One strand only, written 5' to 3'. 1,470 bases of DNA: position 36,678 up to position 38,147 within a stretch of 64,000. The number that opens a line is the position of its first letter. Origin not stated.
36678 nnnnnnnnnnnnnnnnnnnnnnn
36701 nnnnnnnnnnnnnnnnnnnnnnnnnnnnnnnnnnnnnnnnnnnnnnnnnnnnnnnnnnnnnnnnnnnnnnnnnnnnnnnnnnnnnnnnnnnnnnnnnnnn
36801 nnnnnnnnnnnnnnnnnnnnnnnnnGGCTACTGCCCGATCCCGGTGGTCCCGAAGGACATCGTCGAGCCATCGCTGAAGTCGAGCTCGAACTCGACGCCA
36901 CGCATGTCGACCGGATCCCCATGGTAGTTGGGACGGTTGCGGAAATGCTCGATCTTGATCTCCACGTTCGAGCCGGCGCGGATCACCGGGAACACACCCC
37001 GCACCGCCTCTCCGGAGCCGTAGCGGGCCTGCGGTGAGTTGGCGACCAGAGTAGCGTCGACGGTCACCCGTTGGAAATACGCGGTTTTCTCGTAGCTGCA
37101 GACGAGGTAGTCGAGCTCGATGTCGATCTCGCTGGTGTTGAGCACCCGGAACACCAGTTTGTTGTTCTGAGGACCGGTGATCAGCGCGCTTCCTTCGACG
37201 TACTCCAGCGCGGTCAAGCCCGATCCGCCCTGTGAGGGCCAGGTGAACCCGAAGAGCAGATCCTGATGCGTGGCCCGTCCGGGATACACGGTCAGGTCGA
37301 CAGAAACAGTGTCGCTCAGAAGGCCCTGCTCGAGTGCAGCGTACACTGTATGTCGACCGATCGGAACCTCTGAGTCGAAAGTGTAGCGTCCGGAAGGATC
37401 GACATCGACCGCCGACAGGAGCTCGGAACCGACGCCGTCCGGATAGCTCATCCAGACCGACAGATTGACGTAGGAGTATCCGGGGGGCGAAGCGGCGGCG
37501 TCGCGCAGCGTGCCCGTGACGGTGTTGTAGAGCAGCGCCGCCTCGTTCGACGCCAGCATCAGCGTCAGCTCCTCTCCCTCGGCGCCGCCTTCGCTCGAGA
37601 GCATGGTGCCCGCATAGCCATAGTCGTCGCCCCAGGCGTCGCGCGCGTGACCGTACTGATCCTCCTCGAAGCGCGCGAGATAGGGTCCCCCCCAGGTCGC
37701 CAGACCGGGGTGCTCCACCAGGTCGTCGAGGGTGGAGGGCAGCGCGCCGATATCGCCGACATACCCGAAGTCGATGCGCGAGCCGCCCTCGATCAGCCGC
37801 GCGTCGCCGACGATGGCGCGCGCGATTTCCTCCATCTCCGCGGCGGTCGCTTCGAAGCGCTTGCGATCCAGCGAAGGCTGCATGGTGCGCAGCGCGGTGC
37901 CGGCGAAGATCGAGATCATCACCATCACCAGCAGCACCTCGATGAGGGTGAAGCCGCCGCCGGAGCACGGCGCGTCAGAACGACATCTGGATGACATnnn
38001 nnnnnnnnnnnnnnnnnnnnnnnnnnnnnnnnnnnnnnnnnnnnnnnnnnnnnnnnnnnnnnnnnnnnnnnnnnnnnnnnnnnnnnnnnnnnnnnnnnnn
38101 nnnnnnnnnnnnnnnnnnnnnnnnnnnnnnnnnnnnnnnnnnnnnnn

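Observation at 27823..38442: Compact, translationally coupled type IV filament cluster mixing T2SS-like parts (GspE/F/L/M, GspG-motif pseudopilins) with a PilT retraction ATPase and an embedded GNAT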

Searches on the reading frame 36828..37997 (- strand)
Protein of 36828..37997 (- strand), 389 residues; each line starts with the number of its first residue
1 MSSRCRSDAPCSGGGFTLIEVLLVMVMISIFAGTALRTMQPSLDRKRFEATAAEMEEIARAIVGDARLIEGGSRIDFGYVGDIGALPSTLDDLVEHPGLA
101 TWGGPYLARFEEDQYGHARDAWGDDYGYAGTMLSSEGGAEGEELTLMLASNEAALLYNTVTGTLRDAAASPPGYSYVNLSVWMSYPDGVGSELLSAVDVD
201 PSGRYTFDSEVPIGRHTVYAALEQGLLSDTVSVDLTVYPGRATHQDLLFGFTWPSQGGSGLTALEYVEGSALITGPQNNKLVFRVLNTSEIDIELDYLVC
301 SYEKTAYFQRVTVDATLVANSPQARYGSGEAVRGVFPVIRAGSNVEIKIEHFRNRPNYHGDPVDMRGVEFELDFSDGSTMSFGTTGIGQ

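Call 6: search_protein_families(library=pfam, proteins=[window:36828-37997:-], max_evalue=0.1)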
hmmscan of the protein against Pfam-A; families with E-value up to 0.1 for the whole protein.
window:36828-37997:- (389 aa): 2 families
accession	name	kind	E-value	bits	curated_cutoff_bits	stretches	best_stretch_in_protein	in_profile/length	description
PF07963.17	N_methyl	-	0.0012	18.8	21.2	1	15-36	6-27/27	Prokaryotic N-terminal methylation motif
PF08334.16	T2SSG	-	0.054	14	21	0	81-129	30-77/108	Type II secretion system (T2SS), protein G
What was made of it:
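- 36828..37997 (-): Large modular minor pilin pp1 (389 aa). It has a 15-aa leader, a GspG-like pilin module (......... ... GPY ... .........) and two beta-sandwich domains. N_methyl and T2SSG matches are both below cut-off (call 6).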

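Call 7: search_protein_families(library=ncbifam, proteins=[window:36828-37997:-], max_evalue=0.1)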
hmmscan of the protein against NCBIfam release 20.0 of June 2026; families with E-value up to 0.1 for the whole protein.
window:36828-37997:- (389 aa): 9 families
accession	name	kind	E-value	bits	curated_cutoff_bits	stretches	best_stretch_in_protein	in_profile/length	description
TIGR01708.2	typeII_sec_gspH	equivalog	6.5e-06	26.3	80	1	15-54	3-42/169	type II secretion system minor pseudopilin GspH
TIGR01710.1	typeII_sec_gspG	equivalog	0.00011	22.2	88.85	1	15-63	2-50/134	type II secretion system major pseudopilin GspG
TIGR02532.1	IV_pilin_GFxxxE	domain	0.00027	20.7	16.3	1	15-36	3-24/24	prepilin-type N-terminal cleavage/methylation domain-containing protein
NF007800.0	PRK10506.1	equivalog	0.0026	17.6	158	1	15-57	10-52/163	prepilin peptidase-dependent protein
NF040982.1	ComGD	equivalog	0.0031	17.9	70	1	15-48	3-36/139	competence type IV pilus minor pilin ComGD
TIGR02596.1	TIGR02596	subfamily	0.0044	17.1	70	1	16-62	1-48/196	Verru_Chthon cassette protein D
TIGR01707.1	gspI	equivalog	0.0075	16.7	44.35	1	15-45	1-31/101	type II secretion system minor pseudopilin GspI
NF040999.1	pilin_ComGC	equivalog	0.0089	16.2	75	1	15-31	3-19/84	competence type IV pilus major pilin ComGC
NF007862.0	PRK10574.1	equivalog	0.066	13.3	138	0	15-43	6-34/145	prepilin peptidase-dependent pilin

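Call 26: find_homologous_proteins(query=window:36828-37997:-, max_evalue=0.001)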
Query window:36828-37997:- (389 aa): 258 proteins with E <= 0.001 among 8000 candidates; the best 120 are listed.
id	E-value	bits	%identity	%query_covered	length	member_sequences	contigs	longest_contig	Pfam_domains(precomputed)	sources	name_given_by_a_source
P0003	1.1e-258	875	100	100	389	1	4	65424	-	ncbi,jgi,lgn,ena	-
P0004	8.2e-153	527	61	96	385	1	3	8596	-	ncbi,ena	-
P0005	2.9e-152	525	61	96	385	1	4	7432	-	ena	-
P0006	2.6e-71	258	40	95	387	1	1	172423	PF07963.18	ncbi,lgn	-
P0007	3.1e-70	255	39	95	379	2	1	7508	PF07963.18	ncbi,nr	ncbi:MAG: prepilin-type N-terminal cleavage/methylation domain-containing protein [candidate divisio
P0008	6.0e-70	254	41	95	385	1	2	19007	PF07963.18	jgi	jgi:prepilin-type N-terminal cleavage/methylation domain-containing protein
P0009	6.1e-70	254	41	96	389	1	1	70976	-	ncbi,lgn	-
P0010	6.5e-69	251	40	95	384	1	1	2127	PF07963.18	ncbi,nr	ncbi:MAG: prepilin-type N-terminal cleavage/methylation domain-containing protein [candidate divisio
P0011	3.6e-66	242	38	95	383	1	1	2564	PF07963.18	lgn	-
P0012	6.3e-66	241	38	95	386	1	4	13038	PF07963.18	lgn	-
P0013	7.4e-66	241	38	95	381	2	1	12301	PF07963.18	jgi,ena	-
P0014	1.1e-64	237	38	95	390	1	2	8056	PF07963.18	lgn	-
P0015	1.4e-61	226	38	95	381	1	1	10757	PF07963.18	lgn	-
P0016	1.4e-61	226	38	95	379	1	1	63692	PF07963.18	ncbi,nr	ncbi:MAG TPA: prepilin-type N-terminal cleavage/methylation domain-containing protein [bacterium]|nr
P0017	2.5e-61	226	37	95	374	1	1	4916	PF07963.18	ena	-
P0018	5.8e-61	224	37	95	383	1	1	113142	PF07963.18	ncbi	-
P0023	3.0e-58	216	37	95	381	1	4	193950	PF07963.18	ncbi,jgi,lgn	jgi:general secretion pathway protein G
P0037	2.8e-54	202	38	95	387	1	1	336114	PF07963.18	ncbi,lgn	-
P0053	2.6e-51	193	34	97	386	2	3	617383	PF07963.18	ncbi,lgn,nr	ncbi:type II secretion system GspH family protein [bacterium]|nr:type II secretion system GspH famil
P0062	4.7e-50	189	35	96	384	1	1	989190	-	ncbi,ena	-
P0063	5.0e-50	188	35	95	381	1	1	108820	PF07963.18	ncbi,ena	-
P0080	8.8e-48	181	34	95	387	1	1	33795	-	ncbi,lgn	-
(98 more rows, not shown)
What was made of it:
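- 36828..37997 (-): 258 homologues were found, many named PulG/GspG-like and from Zixibacteria (call 26).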

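Call 27: find_encoding_contigs(protein=P0006, flank=10000, max_places=1)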
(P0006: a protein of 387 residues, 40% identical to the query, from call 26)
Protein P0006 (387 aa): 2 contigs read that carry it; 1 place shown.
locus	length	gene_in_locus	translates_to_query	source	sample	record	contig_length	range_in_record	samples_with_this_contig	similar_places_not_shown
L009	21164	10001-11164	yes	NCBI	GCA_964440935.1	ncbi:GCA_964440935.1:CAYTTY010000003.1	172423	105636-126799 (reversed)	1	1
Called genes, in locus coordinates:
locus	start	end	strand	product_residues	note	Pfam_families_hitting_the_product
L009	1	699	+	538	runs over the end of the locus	PF14052:Caps_assemb_Wzi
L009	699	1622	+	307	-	PF22700:MVD-like_N (faint), PF00288:GHMP_kinases_N, PF08544:GHMP_kinases_C (weak)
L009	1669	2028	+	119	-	PF04026:SpoVG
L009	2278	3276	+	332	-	PF13793:Pribosyltran_N, PF00156:Pribosyltran, PF14572:Pribosyl_synth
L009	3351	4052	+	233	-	PF01386:Ribosomal_L25p, PF14693:Ribosomal_TL5_C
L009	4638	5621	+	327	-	PF04055:Radical_SAM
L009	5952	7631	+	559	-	PF05157:MshEN, PF00437:T2SSE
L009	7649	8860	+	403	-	PF28597:T2SSF_N, PF00482:T2SSF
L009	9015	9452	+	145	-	PF07963:N_methyl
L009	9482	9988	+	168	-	PF07963:N_methyl (weak)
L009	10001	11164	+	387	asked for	PF07963:N_methyl (weak)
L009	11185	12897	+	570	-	-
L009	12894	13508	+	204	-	-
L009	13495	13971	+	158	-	-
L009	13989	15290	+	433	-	PF07660:STN (faint), PF03958:Secretin_N (weak), PF00263:Secretin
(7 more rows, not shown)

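Call 28: find_encoding_contigs(protein=P0053, flank=10000, max_places=1)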
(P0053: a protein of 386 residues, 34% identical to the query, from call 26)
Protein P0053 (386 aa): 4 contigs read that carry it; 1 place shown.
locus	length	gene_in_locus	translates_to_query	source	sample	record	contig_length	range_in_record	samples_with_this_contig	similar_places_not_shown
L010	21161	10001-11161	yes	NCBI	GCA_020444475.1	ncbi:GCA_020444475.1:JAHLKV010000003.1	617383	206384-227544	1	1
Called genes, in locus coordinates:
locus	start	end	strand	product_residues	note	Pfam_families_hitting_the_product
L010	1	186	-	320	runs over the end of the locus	PF16881:LIAS_N (weak), PF04055:Radical_SAM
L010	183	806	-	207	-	PF01174:SNO, PF07685:GATase_3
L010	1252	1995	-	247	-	PF07505:DUF5131, PF17338:GP88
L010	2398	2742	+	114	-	-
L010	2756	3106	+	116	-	-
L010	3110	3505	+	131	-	-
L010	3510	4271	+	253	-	-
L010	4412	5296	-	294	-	PF01680:SOR_SNZ, PF05690:ThiG (faint)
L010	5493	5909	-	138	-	PF02082:Rrf2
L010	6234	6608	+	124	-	PF01521:Fe-S_biosyn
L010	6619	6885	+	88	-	PF10652:DUF2480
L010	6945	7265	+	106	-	PF00111:Fer2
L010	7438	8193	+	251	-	PF07963:N_methyl (weak)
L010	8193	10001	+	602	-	PF07963:N_methyl (weak), PF10102:DUF2341 (weak), PF13385:Laminin_G_3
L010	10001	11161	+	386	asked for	PF07963:N_methyl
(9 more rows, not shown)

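Call 32: find_related_loci(query=A3, collection=metagenome_contigs, flank=10000)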
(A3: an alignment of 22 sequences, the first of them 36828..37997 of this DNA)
Query A3 (389 aa) in metagenome_contigs; peptide patterns used: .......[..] (x = any residue, [..] = any of these).
600 stretches matched a pattern (row limit reached: there are more); 170 encode a relative of the query (tblastn E <= 1e-3); the best 80 are kept; 80 distinct loci.
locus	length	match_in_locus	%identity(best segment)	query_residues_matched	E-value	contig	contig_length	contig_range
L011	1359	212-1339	38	1-382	3e-78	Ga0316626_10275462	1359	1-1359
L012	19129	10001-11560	38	15-384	1e-70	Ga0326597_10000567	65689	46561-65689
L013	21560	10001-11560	38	15-384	3e-70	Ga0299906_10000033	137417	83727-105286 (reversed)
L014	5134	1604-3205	36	8-384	5e-69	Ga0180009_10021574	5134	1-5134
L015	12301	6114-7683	38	1-382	6e-69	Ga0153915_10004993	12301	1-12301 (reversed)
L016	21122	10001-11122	39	15-382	6e-67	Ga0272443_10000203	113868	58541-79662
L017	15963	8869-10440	39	10-382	5e-67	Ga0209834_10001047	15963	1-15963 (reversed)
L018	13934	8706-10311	38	1-384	2e-66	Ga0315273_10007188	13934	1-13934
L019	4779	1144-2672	39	15-382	1e-65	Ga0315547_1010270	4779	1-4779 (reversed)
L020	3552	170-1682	40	15-382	3e-65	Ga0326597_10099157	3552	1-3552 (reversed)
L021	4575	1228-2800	36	1-380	3e-65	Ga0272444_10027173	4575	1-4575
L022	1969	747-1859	38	11-382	2e-66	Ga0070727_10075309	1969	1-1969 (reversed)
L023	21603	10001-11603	37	1-384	2e-64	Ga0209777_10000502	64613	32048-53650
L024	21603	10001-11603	37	1-384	2e-64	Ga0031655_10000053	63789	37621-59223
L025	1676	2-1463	37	15-382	4e-67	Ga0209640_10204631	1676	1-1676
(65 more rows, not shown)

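Call 36: search_solved_structures(query=A4, max_evalue=10, show_alignments=2)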
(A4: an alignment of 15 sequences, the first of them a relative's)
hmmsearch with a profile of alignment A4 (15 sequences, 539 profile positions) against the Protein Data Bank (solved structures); distinct sequences matched with E-value up to 10: 9.
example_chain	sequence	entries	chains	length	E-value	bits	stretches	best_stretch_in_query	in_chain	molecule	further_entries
3jc8_Ma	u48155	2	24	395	1.5e-29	106.1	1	35-352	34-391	Type IV pilus biogenesis protein PilM | PilM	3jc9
2ych_A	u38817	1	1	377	8.2e-20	74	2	43-190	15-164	COMPETENCE PROTEIN PILM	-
5eou_A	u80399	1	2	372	2.5e-12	49.3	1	39-349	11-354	Type 4 fimbrial biogenesis protein PilM,Type 4 fimbrial biogenesis protein PilN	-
5eox_A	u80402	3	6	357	3.2e-12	49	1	39-349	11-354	Type 4 fimbrial biogenesis protein PilM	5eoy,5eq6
3wt0_A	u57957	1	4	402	0.026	16.3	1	164-238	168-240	Cell division protein FtsA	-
3wqt_A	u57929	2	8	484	0.027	16.2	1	164-238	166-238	Cell division protein FtsA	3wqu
3jc8_Na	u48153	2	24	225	0.32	12.7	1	375-500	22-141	PilN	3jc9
4geh_B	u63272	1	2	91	0.74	11.5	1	361-423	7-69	Serine/threonine-protein kinase MST4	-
7q6d_A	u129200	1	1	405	1.6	10.4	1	177-242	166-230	Cell division protein FtsA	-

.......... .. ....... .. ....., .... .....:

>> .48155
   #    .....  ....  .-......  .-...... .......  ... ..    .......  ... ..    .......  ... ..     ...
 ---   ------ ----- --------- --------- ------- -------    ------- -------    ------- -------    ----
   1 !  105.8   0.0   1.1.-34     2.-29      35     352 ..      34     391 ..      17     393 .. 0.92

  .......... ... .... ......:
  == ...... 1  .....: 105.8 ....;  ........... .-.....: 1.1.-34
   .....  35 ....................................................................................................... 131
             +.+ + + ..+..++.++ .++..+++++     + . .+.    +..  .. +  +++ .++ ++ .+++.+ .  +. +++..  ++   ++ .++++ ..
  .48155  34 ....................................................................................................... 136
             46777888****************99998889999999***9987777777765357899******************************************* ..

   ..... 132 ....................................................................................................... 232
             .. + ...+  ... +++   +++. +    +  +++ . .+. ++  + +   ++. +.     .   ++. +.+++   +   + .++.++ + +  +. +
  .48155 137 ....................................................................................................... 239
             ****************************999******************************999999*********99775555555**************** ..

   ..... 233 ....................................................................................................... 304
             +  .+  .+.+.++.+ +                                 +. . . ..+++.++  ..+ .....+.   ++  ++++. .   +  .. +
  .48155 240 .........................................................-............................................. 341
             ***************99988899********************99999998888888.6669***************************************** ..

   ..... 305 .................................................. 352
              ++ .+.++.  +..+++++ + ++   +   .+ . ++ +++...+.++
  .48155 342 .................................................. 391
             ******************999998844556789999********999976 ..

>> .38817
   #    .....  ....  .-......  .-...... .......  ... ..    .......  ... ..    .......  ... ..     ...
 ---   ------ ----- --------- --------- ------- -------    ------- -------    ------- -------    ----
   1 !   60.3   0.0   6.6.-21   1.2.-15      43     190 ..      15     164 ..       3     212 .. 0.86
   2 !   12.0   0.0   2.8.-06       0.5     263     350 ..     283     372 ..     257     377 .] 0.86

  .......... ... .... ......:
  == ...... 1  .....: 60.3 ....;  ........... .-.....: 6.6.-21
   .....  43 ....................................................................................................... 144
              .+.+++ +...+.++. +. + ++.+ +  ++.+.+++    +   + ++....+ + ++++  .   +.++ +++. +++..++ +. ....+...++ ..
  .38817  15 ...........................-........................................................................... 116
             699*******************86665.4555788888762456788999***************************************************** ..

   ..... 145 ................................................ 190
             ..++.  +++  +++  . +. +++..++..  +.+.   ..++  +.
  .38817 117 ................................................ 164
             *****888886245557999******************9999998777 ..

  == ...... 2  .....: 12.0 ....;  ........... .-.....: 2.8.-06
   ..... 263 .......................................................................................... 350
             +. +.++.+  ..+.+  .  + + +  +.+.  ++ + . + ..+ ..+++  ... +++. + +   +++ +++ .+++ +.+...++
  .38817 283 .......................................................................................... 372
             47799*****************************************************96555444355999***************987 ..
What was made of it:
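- The fused protein matches PilM at the sequence level (call 36).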

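Call 43: search_protein_families(library=pfam, alignment_id=A4, max_evalue=0.1)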
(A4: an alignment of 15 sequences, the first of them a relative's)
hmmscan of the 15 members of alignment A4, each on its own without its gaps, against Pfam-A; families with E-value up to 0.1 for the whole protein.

A. member 1, L009:11185-12897:+ (570 aa): 0 families

B. families by the number of members that match (of 15 scanned): 8 families
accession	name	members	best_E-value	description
PF05137.18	PilN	9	2.6e-06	Fimbrial assembly protein (PilN)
PF11104.14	PilM_2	8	1.1e-16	Type IV pilus assembly protein PilM;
PF22025.1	ThiI_fer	1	0.023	ThiI ferredoxin-like domain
PF08968.15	DUF1885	1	0.024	Domain of unknown function (DUF1885)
PF18222.6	PilN_bio_d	1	0.026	PilN biogenesis protein dimerization domain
PF23965.1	DUF7293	1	0.034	Family of unknown function (DUF7293)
PF16862.10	Glyco_hydro_79C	1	0.058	Glycosyl hydrolase family 79 C-terminal beta domain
PF24608.2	PDDEXK_15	1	0.088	Phage putative PDDEXK endonuclease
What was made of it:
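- On T2SS: There is no GspL hit; the protein matches PilM and PilN (calls 36, 43).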

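Call 45: list_cluster_members(proteins=[P0003, P0004, P0006, P0009, P0018, P0023, P0037, P0062, P0063, P0080])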
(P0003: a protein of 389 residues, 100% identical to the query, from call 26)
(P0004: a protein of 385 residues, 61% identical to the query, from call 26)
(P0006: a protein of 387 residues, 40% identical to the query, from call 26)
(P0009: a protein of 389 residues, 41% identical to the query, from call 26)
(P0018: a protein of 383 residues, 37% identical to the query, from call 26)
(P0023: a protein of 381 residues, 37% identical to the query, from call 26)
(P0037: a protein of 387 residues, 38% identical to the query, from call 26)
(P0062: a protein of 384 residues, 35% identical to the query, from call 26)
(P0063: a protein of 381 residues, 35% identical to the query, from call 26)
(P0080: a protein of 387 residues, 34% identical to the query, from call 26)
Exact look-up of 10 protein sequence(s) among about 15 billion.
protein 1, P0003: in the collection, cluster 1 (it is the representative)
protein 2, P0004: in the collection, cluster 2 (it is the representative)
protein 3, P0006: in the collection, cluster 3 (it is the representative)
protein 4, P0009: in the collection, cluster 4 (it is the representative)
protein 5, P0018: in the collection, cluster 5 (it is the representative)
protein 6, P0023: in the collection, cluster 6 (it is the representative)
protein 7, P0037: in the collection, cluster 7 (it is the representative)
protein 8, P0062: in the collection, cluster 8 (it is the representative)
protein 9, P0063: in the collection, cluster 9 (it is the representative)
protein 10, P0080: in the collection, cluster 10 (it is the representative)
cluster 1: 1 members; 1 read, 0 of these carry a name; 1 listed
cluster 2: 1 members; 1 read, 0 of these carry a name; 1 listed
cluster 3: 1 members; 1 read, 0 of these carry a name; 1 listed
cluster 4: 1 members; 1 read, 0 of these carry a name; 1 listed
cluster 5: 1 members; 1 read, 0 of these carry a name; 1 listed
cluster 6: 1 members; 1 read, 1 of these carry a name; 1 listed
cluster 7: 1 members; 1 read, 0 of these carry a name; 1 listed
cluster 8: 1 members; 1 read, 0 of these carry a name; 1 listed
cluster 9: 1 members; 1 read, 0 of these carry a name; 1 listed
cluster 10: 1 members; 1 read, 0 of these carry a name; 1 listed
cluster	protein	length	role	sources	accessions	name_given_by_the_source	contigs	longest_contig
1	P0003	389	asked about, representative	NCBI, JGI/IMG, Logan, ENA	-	-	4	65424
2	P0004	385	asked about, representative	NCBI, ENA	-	-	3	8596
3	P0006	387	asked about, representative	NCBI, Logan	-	-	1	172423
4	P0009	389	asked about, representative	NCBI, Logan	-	-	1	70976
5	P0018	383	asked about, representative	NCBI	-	-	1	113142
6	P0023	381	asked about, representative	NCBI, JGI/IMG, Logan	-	general secretion pathway protein G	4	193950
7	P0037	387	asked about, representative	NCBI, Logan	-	-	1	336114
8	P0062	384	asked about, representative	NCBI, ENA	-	-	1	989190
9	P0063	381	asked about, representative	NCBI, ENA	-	-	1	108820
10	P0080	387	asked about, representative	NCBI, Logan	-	-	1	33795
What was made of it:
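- Tried and rejected: The cluster-member look-up gave no organism names (call 45).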

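Call 69: predict_structure(alignment_id=A3)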
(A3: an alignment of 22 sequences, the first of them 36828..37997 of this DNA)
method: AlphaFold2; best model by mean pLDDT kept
length: 389 residues; sequences in the alignment: 22
mean_pLDDT: 81.7   pTM: 0.53
mean pLDDT of the five models: 81.7, 80.4, 80.1, 77.8, 73.5
residues with pLDDT >= 90: 132; 70-90: 185; 50-70: 47; < 50: 25
segments of 3 or more residues with pLDDT < 50: 1-6, 8-15, 102-104, 257-260
pLDDT, mean of each block of 10 residues (from residue 1): 45 56 76 69 82 87 82 81 86 71 53 61 85 81 87 91 91 76 85 88 87 90 68 89 89 57 84 92 94 90 96 95 87 90 96 89 95 89 76
secondary structure, 60 per line:
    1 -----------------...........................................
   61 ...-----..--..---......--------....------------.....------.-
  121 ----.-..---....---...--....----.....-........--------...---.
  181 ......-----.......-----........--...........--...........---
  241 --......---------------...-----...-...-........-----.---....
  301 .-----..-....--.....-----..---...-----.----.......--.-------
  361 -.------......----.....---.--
elements in order: H18-63 H78-83 H92-95 H108-112 E132-135 E144-147 H152-156 E158-165 E180-186 E192-198 E204-211 E214-224 E227-237 E243-248 E264-266 E272-274 E280-287 E297-301 E310-313 E316-320 E331-333 E344-350 E369-374 E379-383
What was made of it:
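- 36828..37997 (-): AF2 model pLDDT 81.7 (call 69).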
